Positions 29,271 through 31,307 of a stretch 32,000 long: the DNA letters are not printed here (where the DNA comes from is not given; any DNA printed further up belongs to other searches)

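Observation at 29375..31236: A one-gene AT-rich islet encoding a large HEPN-motif protein at the 3' end of tRNA-Leu: candidate uncharacterised defence or abortive-infection effector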

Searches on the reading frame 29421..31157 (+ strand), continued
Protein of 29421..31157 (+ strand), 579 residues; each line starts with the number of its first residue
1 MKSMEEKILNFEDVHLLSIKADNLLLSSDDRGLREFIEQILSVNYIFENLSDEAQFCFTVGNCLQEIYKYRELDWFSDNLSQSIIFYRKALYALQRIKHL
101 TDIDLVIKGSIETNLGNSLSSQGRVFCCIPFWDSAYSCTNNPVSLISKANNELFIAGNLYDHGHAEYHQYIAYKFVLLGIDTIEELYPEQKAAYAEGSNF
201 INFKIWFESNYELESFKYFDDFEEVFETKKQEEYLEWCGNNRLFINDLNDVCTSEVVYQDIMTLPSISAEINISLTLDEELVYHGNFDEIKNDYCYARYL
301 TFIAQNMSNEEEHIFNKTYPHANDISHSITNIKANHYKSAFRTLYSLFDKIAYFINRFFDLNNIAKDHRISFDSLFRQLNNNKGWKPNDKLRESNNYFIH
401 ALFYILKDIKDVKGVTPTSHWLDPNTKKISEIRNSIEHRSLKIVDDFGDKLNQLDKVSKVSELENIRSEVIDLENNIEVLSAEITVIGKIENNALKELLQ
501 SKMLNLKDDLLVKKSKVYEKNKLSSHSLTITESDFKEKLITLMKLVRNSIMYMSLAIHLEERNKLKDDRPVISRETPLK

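Call 20: search_dna_similar(query=window:29430-31157:+, collection=plasmids, mode=protein, max_rows=25)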
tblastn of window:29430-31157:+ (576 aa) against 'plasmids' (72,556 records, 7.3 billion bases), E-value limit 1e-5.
Records with a match: 14; places in all: 14; records where one place covers at least 80% of the query: 4.
Best place of each record, by identity: <60% 14.
By first word of the organism name: Klebsiella 3; Vibrio 3; Alteromonas 1; Haloplanus 1; Cetobacterium 1; Roseovarius 1; Gemmobacter 1; Agrobacterium 1; Tistrella 1; Paenibacillus 1.
By predicted mobility (MOB-suite, as given by PLSDB): non-mobilizable 10; conjugative 2; mobilizable 2.
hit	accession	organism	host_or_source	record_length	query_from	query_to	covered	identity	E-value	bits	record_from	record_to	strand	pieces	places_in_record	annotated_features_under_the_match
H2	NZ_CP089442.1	Klebsiella quasipneumoniae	bacteria,chicken meat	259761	14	576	98%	50.8%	2e-180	572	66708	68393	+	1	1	LA2681 family HEPN domain-containing protein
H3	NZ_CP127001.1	Klebsiella quasipneumoniae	mixed culture,retail markets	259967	14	576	98%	50.8%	2e-180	572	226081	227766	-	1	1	LA2681 family HEPN domain-containing protein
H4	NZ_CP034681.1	Klebsiella quasipneumoniae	swine,single cell,feces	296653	14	576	98%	50.8%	2e-180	572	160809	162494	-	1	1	LA2681 family HEPN domain-containing protein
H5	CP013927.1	Alteromonas stellipolaris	-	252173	55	561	88%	31.3%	2e-78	277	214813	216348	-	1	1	hypothetical protein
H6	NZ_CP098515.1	Haloplanus sp. GDY1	cell culture,salt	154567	55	440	63%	29.5%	1e-26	146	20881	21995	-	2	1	LA2681 family HEPN domain-containing protein | tetratricopeptide repeat protein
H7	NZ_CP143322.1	Cetobacterium somerae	intestine of Yellow Catfish,pure culture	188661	54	440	67%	26.7%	1e-21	107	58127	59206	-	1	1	LA2681 family HEPN domain-containing protein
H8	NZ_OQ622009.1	Vibrio parahaemolyticus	-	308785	72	456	67%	25.5%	2e-21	107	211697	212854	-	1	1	LA2681 family HEPN domain-containing protein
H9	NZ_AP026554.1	Vibrio vulnificus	shrimp,shrimp food,homogenised shrimp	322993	72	456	67%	25.5%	2e-21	107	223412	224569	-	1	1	LA2681 family HEPN domain-containing protein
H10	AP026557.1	Vibrio alginolyticus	shrimp,shrimp food,homogenised shrimp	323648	72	456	67%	25.5%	2e-21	107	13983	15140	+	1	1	hypothetical protein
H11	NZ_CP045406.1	Roseovarius sp. THAF9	pure culture,Surface of a polyethylene ...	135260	14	445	75%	22.5%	2e-15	88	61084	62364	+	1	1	LA2681 family HEPN domain-containing protein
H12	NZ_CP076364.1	Gemmobacter fulvus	cell culture,Anabaena culture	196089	71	440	64%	22.9%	6e-16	89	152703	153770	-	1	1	LA2681 family HEPN domain-containing protein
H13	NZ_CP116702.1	Agrobacterium tumefaciens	Yarrow,cell culture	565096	100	454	62%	22.5%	3e-15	87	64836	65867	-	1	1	LA2681 family HEPN domain-containing protein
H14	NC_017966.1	Tistrella mobilis KA081020-065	-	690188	103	445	60%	22.5%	2e-15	88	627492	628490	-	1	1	LA2681 family HEPN domain-containing protein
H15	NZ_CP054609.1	Paenibacillus cellulosilyticus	cell culture,soil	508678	197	442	43%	30.1%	3e-25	119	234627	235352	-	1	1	LA2681 family HEPN domain-containing protein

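Call 22: get_annotated_region(hit=H2, flank=9000)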
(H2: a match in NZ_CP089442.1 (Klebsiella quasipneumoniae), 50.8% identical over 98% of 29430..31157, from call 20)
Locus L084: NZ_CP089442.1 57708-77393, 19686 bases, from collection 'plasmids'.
description: Klebsiella quasipneumoniae strain GLW9C22 plasmid pHNLW22-1, complete sequence
organism: Klebsiella quasipneumoniae (NCBI taxid 1463165)
taxonomy: Bacteria; Pseudomonadota; Gammaproteobacteria; Enterobacterales; Enterobacteriaceae; Klebsiella; Klebsiella quasipneumoniae
host: -; source: bacteria,chicken meat; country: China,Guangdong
typing (MOB-suite, as given by PLSDB): non-mobilizable; replicon IncFIB,IncU
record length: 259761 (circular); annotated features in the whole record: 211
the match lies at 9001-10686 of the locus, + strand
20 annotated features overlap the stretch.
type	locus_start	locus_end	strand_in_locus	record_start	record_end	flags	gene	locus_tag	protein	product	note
CDS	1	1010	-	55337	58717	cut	-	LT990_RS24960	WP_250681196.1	ATP-binding protein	-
CDS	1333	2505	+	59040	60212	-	urtA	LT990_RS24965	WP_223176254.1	urea ABC transporter substrate-binding protein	GO:0015840 - urea transport [Evidence IEA]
CDS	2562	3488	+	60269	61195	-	urtB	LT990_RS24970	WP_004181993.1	urea ABC transporter permease subunit UrtB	GO:0015840 - urea transport [Evidence IEA]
CDS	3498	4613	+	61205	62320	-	urtC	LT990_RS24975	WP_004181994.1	urea ABC transporter permease subunit UrtC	GO:0015840 - urea transport [Evidence IEA]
CDS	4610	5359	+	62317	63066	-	urtD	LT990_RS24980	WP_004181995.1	urea ABC transporter ATP-binding protein UrtD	GO:0015840 - urea transport [Evidence IEA]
CDS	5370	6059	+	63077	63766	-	urtE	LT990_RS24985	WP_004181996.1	urea ABC transporter ATP-binding subunit UrtE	GO:0015840 - urea transport [Evidence IEA]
CDS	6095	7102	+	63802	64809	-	-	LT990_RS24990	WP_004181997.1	formamidase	-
CDS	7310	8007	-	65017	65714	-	-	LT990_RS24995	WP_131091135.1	IS1 family transposase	-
CDS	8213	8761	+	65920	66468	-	-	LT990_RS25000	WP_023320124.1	GNAT family N-acetyltransferase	-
CDS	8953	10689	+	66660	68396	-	-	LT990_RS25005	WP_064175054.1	LA2681 family HEPN domain-containing protein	-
CDS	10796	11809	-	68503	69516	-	-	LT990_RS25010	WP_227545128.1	HNH endonuclease signature motif containing protein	-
CDS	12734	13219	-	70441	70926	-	-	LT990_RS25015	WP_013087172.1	GNAT family N-acetyltransferase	-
CDS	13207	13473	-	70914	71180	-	-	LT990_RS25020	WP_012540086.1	DUF1778 domain-containing protein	-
CDS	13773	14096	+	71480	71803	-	-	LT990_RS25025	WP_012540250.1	metalloregulator ArsR/SmtB family transcription factor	GO:0006355 - regulation of DNA-templated transcription [Evidence IEA]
CDS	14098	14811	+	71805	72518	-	arsH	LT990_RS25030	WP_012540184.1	arsenical resistance protein ArsH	GO:0046685 - response to arsenic-containing substance [Evidence IEA]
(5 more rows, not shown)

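Call 30: find_encoding_contigs(protein=P0002, flank=3000, max_places=3)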
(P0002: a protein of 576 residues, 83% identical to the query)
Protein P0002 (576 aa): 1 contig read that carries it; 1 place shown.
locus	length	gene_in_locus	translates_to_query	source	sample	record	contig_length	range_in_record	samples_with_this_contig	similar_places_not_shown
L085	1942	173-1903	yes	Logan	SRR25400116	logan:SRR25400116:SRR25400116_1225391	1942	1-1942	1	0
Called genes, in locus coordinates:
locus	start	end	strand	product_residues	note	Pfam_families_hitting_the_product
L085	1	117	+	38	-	?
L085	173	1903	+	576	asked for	PF18730:HEPN_Cthe2314 (weak), PF18733:HEPN_LA2681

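Call 31: find_encoding_contigs(protein=P0003, flank=3000, max_places=3)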
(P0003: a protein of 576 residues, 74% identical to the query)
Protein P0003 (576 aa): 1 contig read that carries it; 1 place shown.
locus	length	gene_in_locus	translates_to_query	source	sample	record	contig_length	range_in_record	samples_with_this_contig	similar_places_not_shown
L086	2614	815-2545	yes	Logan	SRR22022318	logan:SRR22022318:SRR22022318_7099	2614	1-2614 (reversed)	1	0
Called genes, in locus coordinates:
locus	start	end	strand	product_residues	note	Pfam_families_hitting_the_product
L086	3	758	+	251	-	?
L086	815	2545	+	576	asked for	PF18733:HEPN_LA2681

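Call 39: find_related_loci(query=A2, collection=viral_contigs, flank=8000)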
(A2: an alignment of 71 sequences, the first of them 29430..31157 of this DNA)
Query A2 (576 aa) in viral_contigs; peptide patterns used: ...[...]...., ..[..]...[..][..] (x = any residue, [..] = any of these).
75 stretches matched a pattern; 22 encode a relative of the query (tblastn E <= 1e-3); 21 distinct loci.
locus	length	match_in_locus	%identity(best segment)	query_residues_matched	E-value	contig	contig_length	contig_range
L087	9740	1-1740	54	1-576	0e+0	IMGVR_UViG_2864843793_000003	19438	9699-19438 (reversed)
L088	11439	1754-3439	51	14-576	0e+0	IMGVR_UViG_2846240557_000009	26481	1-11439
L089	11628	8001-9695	51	11-576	0e+0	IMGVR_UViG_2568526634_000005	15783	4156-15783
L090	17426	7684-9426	48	2-576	7e-180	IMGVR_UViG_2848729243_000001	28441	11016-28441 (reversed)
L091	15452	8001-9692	49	18-576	4e-175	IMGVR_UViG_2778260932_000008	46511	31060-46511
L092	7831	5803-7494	49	18-576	6e-175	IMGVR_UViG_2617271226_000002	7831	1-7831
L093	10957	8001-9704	47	14-576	4e-170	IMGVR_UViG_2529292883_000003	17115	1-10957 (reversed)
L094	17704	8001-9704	47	14-576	2e-169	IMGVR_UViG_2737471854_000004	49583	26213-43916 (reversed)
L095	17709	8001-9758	46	5-576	1e-168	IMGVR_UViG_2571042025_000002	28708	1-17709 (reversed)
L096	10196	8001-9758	46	5-576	1e-168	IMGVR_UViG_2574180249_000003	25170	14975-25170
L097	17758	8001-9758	46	5-576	1e-168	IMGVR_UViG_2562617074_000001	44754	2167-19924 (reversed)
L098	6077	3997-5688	47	18-576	2e-169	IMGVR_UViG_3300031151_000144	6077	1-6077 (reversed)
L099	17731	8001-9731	46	5-576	5e-164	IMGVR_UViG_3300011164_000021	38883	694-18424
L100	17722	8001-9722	50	2-576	0e+0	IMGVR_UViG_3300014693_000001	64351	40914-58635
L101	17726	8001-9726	47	1-576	1e-143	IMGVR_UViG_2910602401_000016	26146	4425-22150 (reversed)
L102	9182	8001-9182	43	1-397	2e-92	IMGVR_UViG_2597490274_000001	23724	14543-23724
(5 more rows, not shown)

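Call 46: search_protein_representatives(protein=window:29430-31157:+)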
Query: 576 residues. Proteins with E-value up to 0.001 (for the whole library): 858; up to 1e-10: 577; up to 1e-30: 68. The best 150 are listed.
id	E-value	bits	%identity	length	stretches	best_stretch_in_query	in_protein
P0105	3.0e-162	557.6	48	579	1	10-562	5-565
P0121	2.7e-154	531.3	46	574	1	9-576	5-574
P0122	7.1e-151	520.0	51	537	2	9-448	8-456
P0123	9.0e-148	509.7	46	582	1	7-576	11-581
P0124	3.7e-145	501.1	45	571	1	13-576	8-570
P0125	1.6e-142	492.4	43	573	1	3-576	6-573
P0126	1.2e-128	446.6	41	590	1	9-576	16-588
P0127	2.1e-124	432.6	44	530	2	11-448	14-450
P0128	7.5e-123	427.5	41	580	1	7-576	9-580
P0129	7.7e-117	407.7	43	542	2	6-450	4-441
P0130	4.5e-116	405.1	46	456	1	5-447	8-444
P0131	1.0e-101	357.7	43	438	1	6-436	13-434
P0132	5.3e-99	348.8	42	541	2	12-444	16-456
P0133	6.5e-92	325.4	46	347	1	58-403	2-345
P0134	6.7e-84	298.9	40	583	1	104-560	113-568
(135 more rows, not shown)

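Call 47: predict_structure(alignment_id=A2)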
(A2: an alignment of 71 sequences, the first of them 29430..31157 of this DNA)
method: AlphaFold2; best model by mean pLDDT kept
length: 576 residues; sequences in the alignment: 71
mean_pLDDT: 84.2   pTM: 0.81
mean pLDDT of the five models: 84.2, 83.3, 82.9, 80.6, 79.8
residues with pLDDT >= 90: 288; 70-90: 207; 50-70: 57; < 50: 24
segments of 3 or more residues with pLDDT < 50: 268-278, 319-321, 572-576
pLDDT, mean of each block of 10 residues (from residue 1): 81 94 90 91 92 95 85 84 92 91 95 93 94 92 97 91 96 95 90 94 96 90 93 94 92 90 61 45 81 95 71 48 65 91 90 83 76 74 83 90 76 63 79 80 76 76 90 91 85 89 93 79 76 92 94 89 61 42
secondary structure, 60 per line:
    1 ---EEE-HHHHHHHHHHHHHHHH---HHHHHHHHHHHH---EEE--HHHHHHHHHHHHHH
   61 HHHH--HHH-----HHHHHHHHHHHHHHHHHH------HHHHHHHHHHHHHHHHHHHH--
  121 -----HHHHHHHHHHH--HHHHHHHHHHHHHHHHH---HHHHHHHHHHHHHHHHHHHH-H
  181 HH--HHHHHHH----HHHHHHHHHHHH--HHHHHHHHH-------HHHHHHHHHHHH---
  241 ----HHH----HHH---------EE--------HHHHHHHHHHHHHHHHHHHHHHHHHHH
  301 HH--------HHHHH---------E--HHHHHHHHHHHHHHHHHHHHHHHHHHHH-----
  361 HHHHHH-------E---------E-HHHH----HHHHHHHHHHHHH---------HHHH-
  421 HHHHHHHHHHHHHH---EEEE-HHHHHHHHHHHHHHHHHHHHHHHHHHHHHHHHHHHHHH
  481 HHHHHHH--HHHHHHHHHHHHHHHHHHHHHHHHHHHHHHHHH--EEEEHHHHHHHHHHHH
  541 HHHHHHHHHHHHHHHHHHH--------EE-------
elements in order: E4-6 H8-23 H27-38 E42-44 H47-64 H75-92 H99-118 H126-136 H139-155 H159-178 H185-191 H196-207 H210-218 H226-237 H274-302 H311-315 H328-355 H361-366 H386-389 H394-406 H416-419 H421-434 E438-441 H443-487 H490-522 E525-528 H529-559

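Call 50: search_protein_families(library=padloc, alignment_id=A3, max_evalue=0.00001)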
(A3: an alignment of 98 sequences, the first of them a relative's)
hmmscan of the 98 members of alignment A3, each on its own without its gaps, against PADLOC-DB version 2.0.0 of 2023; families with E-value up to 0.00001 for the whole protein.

A. member 1, L088:1-1383:+ (461 aa): 0 families

B. families by the number of members that match (of 98 scanned): 59 families (the first 25 are shown)
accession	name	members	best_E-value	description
PDLC03229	MTase_II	2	1.7e-17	Type II methyltransferase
PDLC02966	RT-Toprim_I-C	1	8.3e-215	single gene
PDLC02963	RT-Toprim_I-C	1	6e-214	single gene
PDLC02964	RT-Toprim_I-C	1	5.2e-176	single gene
PDLC02967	RT-Toprim_I-C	1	6.6e-173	single gene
PDLC04961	PDC-S21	1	1.4e-122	-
PDLC02961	RT-TIR_XII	1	4.1e-97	single gene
PDLC02960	RT-Protease_XI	1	7.1e-96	single gene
PDLC02959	RT-Protease_XI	1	1.1e-95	single gene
PDLC02962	RT-TIR_XII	1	2.9e-95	single gene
PDLC02968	RT-Toprim_I-C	1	1.2e-87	single gene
PDLC02965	RT-Toprim_I-C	1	1.7e-87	single gene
PDLC02956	RT_XIII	1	1e-72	-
PDLC04960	PDC-S21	1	8.7e-66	-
PDLC02946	RT_III-A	1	7.3e-65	-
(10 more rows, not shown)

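Call 51: search_protein_families(library=pfam, alignment_id=A3, max_evalue=0.00001)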
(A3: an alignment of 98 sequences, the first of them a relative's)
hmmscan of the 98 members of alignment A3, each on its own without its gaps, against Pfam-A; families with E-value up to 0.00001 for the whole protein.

A. member 1, L088:1-1383:+ (461 aa): 0 families

B. families by the number of members that match (of 98 scanned): 69 families (the first 25 are shown)
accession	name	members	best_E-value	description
PF00589.27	Phage_integrase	4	8.8e-29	Phage integrase family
PF04860.17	Phage_portal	2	5e-95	Phage portal protein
PF12571.13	Phage_tail_fib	2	6.4e-62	Phage tail-collar fibre protein, N-terminal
PF09684.15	Tail_P2_I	2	8.5e-52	Phage tail protein (Tail_P2_I)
PF13693.12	HTH_35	2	1.4e-37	Winged helix-turn-helix DNA-binding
PF22022.2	Phage_int_M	2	1.1e-32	Phage integrase central domain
PF13356.12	Arm-DNA-bind_3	2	1.1e-28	Arm DNA-binding domain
PF09669.15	Phage_pRha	2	3e-27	Phage regulatory protein Rha (Phage_pRha)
PF04865.19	Baseplate_J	2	5.9e-27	Baseplate J-like protein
PF02195.25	ParB_N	2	4.3e-14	ParB N-terminal domain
PF16263.11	DUF4917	1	8.1e-111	Domain of unknown function (DUF4917)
PF06576.17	DUF1133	1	1e-106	Protein of unknown function (DUF1133)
PF07105.16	DUF1367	1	8.5e-98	Protein of unknown function (DUF1367)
PF03389.21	MobA_MobL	1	6.8e-64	MobA/MobL family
PF05065.19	Phage_capsid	1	2.6e-61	Phage capsid family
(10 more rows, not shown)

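Call 52: fold_search(model_id=the predicted structure, library=pdb)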
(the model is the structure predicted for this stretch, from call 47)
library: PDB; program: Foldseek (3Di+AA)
matches with E <= 10: 623; with E <= 0.001: 0
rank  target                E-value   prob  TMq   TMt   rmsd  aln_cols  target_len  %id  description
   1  4wne_A                9.8e-03  1.00  0.26  0.44  20.5       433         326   14  Crystal structure of the TPR domain of LGN in complex with Frmpd4/Preso1 at 2.0 Angstrom resolution (released 2015-09-16)
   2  5a7d_F                1.2e-02  1.00  0.26  0.41  19.7       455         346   11  Tetrameric assembly of LGN with Inscuteable (released 2016-08-03)
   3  4wnd_A                1.5e-02  1.00  0.25  0.41  24.5       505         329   12  Crystal structure of the TPR domain of LGN in complex with Frmpd4/Preso1 at 1.5 Angstrom resolution (released 2015-09-16)
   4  5a7d_G                1.5e-02  1.00  0.25  0.40  19.6       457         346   12  Tetrameric assembly of LGN with Inscuteable (released 2016-08-03)
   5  9qhc_B                1.9e-02  0.99  0.19  0.37  22.8       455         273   10  Crystal structure of 8-repeat CTPR protein with eliminated coordination sites (released 2025-10-22)
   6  7t7t_A                1.9e-02  0.96  0.17  0.21  21.4       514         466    8  Structure of TSK/BRU1 bound to histone H3.1 (released 2022-03-30)
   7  6hc2_S                2.3e-02  1.00  0.25  0.39  24.0       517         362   11  Crystal structure of NuMA/LGN hetero-hexamers (released 2019-05-29)
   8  5a6c_B                2.3e-02  1.00  0.25  0.38  21.3       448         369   11  Concomitant binding of Afadin to LGN and F-actin directs planar spindle orientation (released 2015-12-30)
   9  5a7d_D                2.7e-02  0.99  0.26  0.41  20.4       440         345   12  Tetrameric assembly of LGN with Inscuteable (released 2016-08-03)
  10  6hc2_C                3.8e-02  0.99  0.25  0.38  24.1       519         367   11  Crystal structure of NuMA/LGN hetero-hexamers (released 2019-05-29)
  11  4g2v_A                4.4e-02  0.91  0.19  0.32  19.2       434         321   13  Structure complex of LGN binding with FRMPD1 (released 2013-01-23)
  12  3ro2_A                4.6e-02  1.00  0.27  0.46  19.6       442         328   12  Structures of the LGN/NuMA complex (released 2012-03-07)
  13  6hc2_A                4.6e-02  0.99  0.25  0.38  24.1       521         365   11  Crystal structure of NuMA/LGN hetero-hexamers (released 2019-05-29)
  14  5a7d_B                4.8e-02  0.99  0.25  0.39  23.4       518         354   11  Tetrameric assembly of LGN with Inscuteable (released 2016-08-03)
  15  6eou                  6.5e-02  0.99  0.20  0.33  19.2       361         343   12  O-GlcNAc transferase TPR domain with the intellectual disability associated mutation L254F (released 2018-05-09)
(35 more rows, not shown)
